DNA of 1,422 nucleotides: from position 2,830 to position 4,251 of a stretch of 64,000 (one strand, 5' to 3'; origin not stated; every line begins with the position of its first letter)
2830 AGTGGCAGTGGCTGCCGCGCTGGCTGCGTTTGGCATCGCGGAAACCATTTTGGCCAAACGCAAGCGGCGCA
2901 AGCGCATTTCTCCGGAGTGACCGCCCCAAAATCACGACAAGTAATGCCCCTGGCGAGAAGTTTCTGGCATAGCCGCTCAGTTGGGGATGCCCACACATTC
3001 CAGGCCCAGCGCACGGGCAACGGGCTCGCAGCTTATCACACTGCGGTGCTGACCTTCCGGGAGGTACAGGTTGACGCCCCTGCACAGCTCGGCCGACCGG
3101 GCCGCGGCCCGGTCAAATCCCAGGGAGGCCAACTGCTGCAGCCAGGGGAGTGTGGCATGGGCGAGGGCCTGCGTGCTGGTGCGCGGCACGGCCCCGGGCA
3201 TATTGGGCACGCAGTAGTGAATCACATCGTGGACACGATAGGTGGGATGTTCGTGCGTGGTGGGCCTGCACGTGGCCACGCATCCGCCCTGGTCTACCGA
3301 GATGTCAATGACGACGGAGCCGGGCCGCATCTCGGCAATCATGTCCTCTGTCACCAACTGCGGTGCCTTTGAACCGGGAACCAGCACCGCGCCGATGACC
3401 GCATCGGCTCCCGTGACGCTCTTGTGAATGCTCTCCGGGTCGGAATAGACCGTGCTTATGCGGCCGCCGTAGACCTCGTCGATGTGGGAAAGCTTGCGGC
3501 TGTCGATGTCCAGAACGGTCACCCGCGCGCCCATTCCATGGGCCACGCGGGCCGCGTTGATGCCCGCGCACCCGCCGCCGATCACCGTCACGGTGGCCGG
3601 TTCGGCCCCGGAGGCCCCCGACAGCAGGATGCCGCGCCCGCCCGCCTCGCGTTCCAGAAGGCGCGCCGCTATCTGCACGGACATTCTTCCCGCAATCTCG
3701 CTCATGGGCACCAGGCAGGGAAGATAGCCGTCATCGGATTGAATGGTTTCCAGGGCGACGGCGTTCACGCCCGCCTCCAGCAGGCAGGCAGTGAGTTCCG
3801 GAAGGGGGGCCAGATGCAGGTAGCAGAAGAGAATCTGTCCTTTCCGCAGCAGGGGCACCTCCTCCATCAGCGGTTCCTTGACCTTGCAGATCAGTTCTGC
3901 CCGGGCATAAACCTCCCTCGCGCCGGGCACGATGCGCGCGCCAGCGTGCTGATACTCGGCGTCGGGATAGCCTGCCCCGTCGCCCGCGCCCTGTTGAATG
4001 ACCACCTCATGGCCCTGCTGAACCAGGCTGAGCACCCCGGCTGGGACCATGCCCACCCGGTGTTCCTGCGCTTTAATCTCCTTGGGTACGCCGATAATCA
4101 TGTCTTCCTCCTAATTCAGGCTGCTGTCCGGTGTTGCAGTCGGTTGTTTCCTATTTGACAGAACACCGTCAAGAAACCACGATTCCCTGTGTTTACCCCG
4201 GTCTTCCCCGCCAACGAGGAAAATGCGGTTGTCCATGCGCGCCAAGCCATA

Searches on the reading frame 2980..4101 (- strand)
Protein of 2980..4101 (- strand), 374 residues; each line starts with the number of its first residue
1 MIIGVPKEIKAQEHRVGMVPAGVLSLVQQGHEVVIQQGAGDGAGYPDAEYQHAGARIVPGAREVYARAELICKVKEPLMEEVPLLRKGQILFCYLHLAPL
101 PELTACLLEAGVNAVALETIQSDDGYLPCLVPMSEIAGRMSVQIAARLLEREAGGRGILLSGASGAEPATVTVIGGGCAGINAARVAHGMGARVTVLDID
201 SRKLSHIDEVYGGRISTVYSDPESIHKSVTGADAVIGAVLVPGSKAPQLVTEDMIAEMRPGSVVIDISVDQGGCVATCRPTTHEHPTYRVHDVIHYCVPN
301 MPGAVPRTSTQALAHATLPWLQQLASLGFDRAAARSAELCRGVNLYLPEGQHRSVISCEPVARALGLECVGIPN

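Call 79: search_protein_families(library=pfam, alignment_id=A5, max_evalue=0.00001)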
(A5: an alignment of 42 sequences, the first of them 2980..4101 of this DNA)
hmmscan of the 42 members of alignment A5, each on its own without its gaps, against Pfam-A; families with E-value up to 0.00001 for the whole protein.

A. member 1, window:2980-4101:- (374 aa): 2 families
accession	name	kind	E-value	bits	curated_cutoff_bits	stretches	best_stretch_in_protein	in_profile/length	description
PF01262.27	AlaDh_PNT_C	-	1.4e-77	260.4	23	1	141-346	1-207/214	Alanine dehydrogenase/PNT, C-terminal domain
PF05222.21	AlaDh_PNT_N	-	5e-47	160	30.4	1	4-137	1-136/136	Alanine dehydrogenase/PNT, N-terminal domain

B. families by the number of members that match (of 42 scanned): 74 families (the first 25 are shown)
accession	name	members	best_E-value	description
PF01384.25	PHO4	1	1.2e-95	Phosphate transporter family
PF01262.27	AlaDh_PNT_C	1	1.4e-77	Alanine dehydrogenase/PNT, C-terminal domain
PF00557.29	Peptidase_M24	1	2.4e-69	Metallopeptidase family M24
PF01168.26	Ala_racemase_N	1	2.6e-67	Alanine racemase, N-terminal domain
PF01256.23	Carb_kinase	1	1.9e-51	NAD(P)H-hydrate dehydratase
PF05222.21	AlaDh_PNT_N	1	5e-47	Alanine dehydrogenase/PNT, N-terminal domain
PF00842.27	Ala_racemase_C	1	4.1e-46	Alanine racemase, C-terminal domain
PF04321.23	RmlD_sub_bind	1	4.2e-46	RmlD substrate binding domain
PF01066.26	CDP-OH_P_transf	1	4.9e-42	CDP-alcohol phosphatidyltransferase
PF03629.24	SASA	1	1.6e-40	Carbohydrate esterase, sialic acid-specific acetylesterase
PF13597.11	NRDD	1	3.3e-38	Anaerobic ribonucleoside-triphosphate reductase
PF06426.19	SATase_N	1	1.4e-37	Serine acetyltransferase, N-terminal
PF00994.29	MoCF_biosynth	1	4.4e-36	Probable molybdopterin binding domain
PF00953.26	Glycos_transf_4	1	2.6e-33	Glycosyl transferase family 4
PF01910.22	Thiamine_BP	1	7.1e-33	Thiamine-binding protein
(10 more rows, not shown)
